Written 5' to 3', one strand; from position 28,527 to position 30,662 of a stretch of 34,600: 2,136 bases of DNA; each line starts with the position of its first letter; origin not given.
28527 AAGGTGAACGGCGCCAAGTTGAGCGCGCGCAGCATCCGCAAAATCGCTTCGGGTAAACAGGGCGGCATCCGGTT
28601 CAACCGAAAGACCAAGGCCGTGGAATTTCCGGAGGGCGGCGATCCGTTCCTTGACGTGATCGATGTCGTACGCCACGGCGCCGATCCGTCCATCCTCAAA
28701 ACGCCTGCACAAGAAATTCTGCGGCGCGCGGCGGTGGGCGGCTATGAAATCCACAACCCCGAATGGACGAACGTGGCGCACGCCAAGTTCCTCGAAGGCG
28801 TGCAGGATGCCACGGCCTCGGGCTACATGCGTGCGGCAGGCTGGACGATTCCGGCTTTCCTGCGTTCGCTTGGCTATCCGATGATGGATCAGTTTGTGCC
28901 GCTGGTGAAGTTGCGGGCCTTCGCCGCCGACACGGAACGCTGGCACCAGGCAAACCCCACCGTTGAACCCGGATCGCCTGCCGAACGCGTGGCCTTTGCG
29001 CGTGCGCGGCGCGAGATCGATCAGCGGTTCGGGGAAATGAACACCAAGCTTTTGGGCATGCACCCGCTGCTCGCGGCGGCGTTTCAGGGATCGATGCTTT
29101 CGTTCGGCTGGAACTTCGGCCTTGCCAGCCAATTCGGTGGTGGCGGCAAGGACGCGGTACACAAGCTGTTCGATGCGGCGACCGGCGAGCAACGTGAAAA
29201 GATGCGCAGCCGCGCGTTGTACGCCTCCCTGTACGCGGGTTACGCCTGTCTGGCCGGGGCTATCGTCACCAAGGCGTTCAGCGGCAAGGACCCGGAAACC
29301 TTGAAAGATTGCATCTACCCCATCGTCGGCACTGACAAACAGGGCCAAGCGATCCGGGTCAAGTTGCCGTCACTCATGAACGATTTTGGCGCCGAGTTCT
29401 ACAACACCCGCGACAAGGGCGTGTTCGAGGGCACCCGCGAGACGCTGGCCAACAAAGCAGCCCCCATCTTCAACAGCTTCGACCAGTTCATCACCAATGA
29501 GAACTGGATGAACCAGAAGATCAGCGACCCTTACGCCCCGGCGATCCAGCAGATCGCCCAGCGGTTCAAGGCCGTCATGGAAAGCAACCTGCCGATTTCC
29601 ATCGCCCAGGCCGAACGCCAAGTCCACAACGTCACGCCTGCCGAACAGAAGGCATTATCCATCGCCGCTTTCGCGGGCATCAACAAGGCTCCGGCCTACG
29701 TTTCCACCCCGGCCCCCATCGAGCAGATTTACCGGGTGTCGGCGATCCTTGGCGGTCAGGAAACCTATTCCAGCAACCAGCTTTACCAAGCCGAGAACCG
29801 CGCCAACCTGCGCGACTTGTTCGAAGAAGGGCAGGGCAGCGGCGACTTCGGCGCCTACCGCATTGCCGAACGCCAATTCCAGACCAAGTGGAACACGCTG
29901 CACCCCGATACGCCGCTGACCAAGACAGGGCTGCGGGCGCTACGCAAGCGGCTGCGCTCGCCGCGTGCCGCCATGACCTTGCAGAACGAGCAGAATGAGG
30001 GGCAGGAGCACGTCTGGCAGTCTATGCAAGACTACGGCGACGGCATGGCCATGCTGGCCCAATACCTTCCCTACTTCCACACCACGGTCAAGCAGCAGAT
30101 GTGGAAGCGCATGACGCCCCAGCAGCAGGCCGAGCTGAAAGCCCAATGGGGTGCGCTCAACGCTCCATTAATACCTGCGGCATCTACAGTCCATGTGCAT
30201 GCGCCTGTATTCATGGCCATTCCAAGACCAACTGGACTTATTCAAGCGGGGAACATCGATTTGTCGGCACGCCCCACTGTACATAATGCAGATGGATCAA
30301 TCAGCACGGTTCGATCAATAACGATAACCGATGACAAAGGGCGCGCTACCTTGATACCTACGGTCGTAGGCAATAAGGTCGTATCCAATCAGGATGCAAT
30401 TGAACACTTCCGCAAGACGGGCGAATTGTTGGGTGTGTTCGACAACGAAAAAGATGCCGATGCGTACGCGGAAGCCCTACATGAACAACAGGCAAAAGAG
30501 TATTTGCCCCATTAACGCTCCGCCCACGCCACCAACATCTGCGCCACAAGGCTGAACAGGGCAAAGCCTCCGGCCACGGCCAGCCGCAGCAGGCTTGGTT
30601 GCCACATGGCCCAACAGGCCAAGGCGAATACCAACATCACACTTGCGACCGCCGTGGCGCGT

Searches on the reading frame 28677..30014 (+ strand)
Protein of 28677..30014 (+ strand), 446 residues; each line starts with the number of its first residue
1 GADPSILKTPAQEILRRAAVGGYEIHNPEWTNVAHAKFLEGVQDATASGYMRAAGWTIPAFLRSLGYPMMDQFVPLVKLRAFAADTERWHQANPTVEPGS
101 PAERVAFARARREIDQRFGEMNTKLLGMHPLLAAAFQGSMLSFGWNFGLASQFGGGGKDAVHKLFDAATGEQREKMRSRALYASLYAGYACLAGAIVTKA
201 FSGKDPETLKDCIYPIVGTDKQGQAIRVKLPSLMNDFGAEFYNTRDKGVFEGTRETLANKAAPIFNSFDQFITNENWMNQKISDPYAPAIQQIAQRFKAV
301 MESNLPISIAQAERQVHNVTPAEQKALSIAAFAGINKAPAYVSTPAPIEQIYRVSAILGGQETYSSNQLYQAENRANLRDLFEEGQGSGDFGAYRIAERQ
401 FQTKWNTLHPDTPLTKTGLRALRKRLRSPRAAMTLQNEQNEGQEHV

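Call 76: search_solved_structures(query=A6, max_evalue=10, show_alignments=2)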
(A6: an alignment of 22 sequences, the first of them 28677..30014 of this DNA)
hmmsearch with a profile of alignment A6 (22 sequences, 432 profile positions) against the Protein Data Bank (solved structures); distinct sequences matched with E-value up to 10: 3.
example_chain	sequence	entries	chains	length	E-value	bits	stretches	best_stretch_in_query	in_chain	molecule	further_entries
5apx_A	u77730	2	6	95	0.59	11.9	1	374-430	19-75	GENERAL CONTROL PROTEIN GCN4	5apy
3qk7_A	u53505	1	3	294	1.6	10.5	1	193-228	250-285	Transcriptional regulators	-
6prk_A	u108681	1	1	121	3.6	9.4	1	359-428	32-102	RicF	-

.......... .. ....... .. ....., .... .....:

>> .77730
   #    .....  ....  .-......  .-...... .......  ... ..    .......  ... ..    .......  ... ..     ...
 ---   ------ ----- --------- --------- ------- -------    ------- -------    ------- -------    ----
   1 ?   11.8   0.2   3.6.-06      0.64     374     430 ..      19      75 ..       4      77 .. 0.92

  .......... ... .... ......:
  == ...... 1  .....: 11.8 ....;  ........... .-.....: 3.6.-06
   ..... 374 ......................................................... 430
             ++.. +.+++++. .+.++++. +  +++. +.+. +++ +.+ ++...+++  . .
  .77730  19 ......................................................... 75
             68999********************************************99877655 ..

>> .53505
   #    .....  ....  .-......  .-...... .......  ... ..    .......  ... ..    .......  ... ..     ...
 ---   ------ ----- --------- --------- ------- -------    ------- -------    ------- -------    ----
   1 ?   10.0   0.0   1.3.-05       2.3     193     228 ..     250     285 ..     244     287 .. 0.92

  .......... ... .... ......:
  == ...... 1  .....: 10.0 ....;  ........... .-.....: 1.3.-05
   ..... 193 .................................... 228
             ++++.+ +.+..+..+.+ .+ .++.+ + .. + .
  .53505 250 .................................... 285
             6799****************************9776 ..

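Call 80: predict_structure(alignment_id=A6)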
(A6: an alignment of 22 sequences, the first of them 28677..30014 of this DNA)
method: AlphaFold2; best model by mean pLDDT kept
length: 446 residues; sequences in the alignment: 22
mean_pLDDT: 70.2   pTM: 0.55
mean pLDDT of the five models: 70.2, 68.3, 63.1, 59.8, 59.7
residues with pLDDT >= 90: 5; 70-90: 242; 50-70: 165; < 50: 34
segments of 3 or more residues with pLDDT < 50: 1-8, 154-159, 261-264, 304-309
pLDDT, mean of each block of 10 residues (from residue 1): 48 81 63 74 82 72 68 78 87 87 87 74 54 51 56 48 57 66 68 85 87 85 79 55 61 58 52 67 79 72 50 61 76 68 71 68 65 76 73 83 80 86 82 73 70
secondary structure, 60 per line:
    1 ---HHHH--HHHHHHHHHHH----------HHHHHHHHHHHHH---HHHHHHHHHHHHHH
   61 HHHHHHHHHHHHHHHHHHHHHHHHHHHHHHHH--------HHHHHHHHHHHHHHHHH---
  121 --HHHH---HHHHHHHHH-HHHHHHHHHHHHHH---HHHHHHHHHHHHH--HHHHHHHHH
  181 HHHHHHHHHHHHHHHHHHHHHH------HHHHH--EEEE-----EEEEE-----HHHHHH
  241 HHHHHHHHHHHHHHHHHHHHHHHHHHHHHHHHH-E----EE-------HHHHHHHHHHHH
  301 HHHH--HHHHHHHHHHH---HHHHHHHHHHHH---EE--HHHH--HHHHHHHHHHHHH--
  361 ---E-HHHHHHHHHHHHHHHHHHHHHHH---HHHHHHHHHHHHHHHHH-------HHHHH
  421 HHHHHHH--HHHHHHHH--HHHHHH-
elements in order: H4-7 H10-20 H31-43 H47-92 H101-117 H123-126 H130-138 H140-153 H157-169 H172-202 H209-213 E216-219 E225-229 H235-273 H289-304 H307-317 H321-332 H340-343 H346-358 H366-388 H392-408 H416-427 H430-437 H440-445

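Call 82: fold_search(model_id=the predicted structure, library=pdb)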
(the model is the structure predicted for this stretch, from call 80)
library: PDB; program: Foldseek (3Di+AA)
matches with E <= 10: 121; with E <= 0.001: 0
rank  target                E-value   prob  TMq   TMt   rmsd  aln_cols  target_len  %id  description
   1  9o7y_C                8.4e-01  0.07  0.12  0.06  32.5       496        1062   10  Cryo-EM structure of apo rabbit TRPM3 having 2 resting and 2 activated subunits (para position) at 18 degrees Celsius (released 2025-12-17)
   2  9qho_A                1.1e+00  0.07  0.12  0.08  30.4       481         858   10  Cryo-EM structure of mouse TRPM3 alpha 2 in complex with antagonist Primidone (released 2026-02-11)
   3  7o3v_I                1.5e+00  0.13  0.11  0.19  17.6       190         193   15  Stalk complex structure (TrwJ/VirB5-TrwI/VirB6) from the fully-assembled R388 type IV secretion system determined by c (released 2022-06-22)
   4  9o7y_A                1.5e+00  0.06  0.12  0.06  32.0       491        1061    8  Cryo-EM structure of apo rabbit TRPM3 having 2 resting and 2 activated subunits (para position) at 18 degrees Celsius (released 2025-12-17)
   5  8k1s_I                1.7e+00  0.07  0.14  0.15  20.0       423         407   11  Potassium transporter KtrAB from Bacillus subtilis in ADP-bound state (released 2024-04-03)
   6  4iar                  1.7e+00  0.05  0.10  0.11  28.0       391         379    8  Crystal structure of the chimeric protein of 5-HT1B-BRIL in complex with ergotamine (PSI Community Target) (released 2013-03-13)
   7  7n85_S                1.8e+00  0.04  0.12  0.09  29.0       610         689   10  Inner ring spoke from the isolated yeast NPC (released 2022-01-26)
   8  9j31_R                1.8e+00  0.05  0.09  0.13  21.8       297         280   12  cryo-EM structure of zebrafish GPR4-Gs complex at pH 8.5 (released 2025-01-22)
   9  8z9p_R                1.9e+00  0.04  0.10  0.12  26.0       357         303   13  Cryo-EM structure of human GPR4-Gi complex (released 2025-07-09)
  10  3me1_C                2.1e+00  0.05  0.10  0.13  24.1       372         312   12  Crystal Structure of the Desulfovibro vulgaris Urea Transporter in the P3(1) Space Group at 3.86 (released 2011-01-19)
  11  5uen_A                2.2e+00  0.04  0.10  0.12  27.0       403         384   10  Crystal structure of the human adenosine A1 receptor A1AR-bRIL in complex with the covalent antagonist DU172 at 3.2A r (released 2017-03-01)
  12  2e9x_D                2.3e+00  0.08  0.09  0.15  16.7       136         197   12  The crystal structure of human GINS core complex (released 2007-04-10)
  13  6fv8_A                2.5e+00  0.03  0.11  0.11  25.0       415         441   10  Dimer structure of the MATE family multidrug resistance transporter Aq_128 from Aquifex aeolicus in the outward-facing (released 2019-03-20)
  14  2q9q_B                2.7e+00  0.14  0.11  0.20  16.4       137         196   13  The crystal structure of full length human GINS complex (released 2007-08-07)
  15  6v4k_A                2.7e+00  0.04  0.12  0.12  22.4       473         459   12  Structure of TrkH-TrkA in complex with ADP (released 2020-02-12)
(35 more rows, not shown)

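Call 84: fold_search(model_id=the predicted structure, library=viral)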
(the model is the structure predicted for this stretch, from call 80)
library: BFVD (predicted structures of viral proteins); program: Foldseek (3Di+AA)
matches with E <= 10: 141; with E <= 0.001: 3
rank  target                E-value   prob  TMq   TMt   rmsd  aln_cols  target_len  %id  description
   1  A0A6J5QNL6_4          3.0e-06  1.00  0.46  0.22  11.0       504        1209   13  DNA 3'-5' helicase [uncultured Caudovirales phage]
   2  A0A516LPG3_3          1.5e-05  1.00  0.29  0.16  15.0       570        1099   13  (no name in the UniProt tables at hand)
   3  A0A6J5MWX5            3.0e-04  1.00  0.25  0.14  15.9       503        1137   14  Large polyvalent protein associated domain-containing protein [uncultured Caudovirales phage]
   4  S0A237                1.5e-03  1.00  0.30  0.24  15.5       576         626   11  Uncharacterized protein [Cellulophaga phage phi46:3]
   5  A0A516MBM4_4          7.9e-03  1.00  0.35  0.16  14.4       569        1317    9  (no name in the UniProt tables at hand)
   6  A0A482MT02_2          1.2e-02  0.80  0.22  0.12  21.4       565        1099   14  Large polyvalent protein associated domain-containing protein [Escherichia phage PTXU04]
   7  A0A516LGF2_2          1.8e-02  0.97  0.31  0.16  17.3       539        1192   13  (no name in the UniProt tables at hand)
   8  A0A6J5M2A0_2          4.7e-02  0.33  0.15  0.11  18.7       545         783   11  Uncharacterized protein [uncultured Caudovirales phage]
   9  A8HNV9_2              6.4e-02  0.51  0.20  0.09  16.2       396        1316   13  (no name in the UniProt tables at hand)
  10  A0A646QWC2            8.3e-02  0.47  0.20  0.09  19.3       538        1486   12  Internal virion protein D [Roseobacter phage CRP-5]
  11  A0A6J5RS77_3          8.3e-02  0.38  0.22  0.11  18.9       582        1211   12  Uncharacterized protein [uncultured Caudovirales phage]
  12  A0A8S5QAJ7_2          1.3e-01  0.54  0.24  0.13  18.8       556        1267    8  Phage MuF C-terminal domain-containing protein [Podoviridae sp. ctZ5d16]
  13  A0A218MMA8            1.6e-01  0.41  0.23  0.13  21.0       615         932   10  Large polyvalent protein associated domain-containing protein [uncultured virus]
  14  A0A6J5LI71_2          2.5e-01  0.51  0.26  0.18  18.3       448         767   12  Large polyvalent protein associated domain-containing protein [uncultured Caudovirales phage]
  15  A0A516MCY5            2.8e-01  0.87  0.33  0.18  10.2       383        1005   13  (no name in the UniProt tables at hand)
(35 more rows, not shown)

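Call 94: find_homologous_proteins(query=A6, max_evalue=1e-10)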
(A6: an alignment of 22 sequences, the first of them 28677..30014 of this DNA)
Query A6 (22 sequences) (446 aa, profile of the alignment): 1 proteins with E <= 1e-10 among 8000 candidates.
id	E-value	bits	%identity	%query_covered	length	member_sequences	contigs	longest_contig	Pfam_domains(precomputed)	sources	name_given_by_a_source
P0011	2.7e-28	117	85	30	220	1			-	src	-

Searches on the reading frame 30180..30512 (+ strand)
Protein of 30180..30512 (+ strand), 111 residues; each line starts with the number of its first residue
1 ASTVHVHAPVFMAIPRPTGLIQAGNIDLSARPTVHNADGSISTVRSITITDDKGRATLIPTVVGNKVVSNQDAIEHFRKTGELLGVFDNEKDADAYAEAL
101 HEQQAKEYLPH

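Call 39: search_protein_families(library=pfam, proteins=[window:30180-30512:+], max_evalue=0.1)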
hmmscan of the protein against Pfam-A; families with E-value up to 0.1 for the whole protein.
window:30180-30512:+ (111 aa): 1 family
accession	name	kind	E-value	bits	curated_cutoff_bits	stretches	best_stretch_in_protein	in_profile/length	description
PF24024.1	DUF7336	-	0.058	13.7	25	1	82-103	16-37/60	Domain of unknown function (DUF7336)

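Call 64: search_solved_structures(query=A5, max_evalue=10, show_alignments=2)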
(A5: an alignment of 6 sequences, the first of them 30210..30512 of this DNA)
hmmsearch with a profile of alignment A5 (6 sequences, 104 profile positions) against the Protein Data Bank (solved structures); distinct sequences matched with E-value up to 10: 2.
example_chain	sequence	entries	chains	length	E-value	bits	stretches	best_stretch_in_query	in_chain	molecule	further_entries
5v7q_R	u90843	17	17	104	0.08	16.1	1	35-82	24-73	LSU ribosomal protein L21p | 50S ribosomal protein L21 | Large ribosomal subunit protein bL21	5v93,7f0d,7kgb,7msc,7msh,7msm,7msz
9g8s_w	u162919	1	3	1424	0.15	15.2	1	27-81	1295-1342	Tail tape measure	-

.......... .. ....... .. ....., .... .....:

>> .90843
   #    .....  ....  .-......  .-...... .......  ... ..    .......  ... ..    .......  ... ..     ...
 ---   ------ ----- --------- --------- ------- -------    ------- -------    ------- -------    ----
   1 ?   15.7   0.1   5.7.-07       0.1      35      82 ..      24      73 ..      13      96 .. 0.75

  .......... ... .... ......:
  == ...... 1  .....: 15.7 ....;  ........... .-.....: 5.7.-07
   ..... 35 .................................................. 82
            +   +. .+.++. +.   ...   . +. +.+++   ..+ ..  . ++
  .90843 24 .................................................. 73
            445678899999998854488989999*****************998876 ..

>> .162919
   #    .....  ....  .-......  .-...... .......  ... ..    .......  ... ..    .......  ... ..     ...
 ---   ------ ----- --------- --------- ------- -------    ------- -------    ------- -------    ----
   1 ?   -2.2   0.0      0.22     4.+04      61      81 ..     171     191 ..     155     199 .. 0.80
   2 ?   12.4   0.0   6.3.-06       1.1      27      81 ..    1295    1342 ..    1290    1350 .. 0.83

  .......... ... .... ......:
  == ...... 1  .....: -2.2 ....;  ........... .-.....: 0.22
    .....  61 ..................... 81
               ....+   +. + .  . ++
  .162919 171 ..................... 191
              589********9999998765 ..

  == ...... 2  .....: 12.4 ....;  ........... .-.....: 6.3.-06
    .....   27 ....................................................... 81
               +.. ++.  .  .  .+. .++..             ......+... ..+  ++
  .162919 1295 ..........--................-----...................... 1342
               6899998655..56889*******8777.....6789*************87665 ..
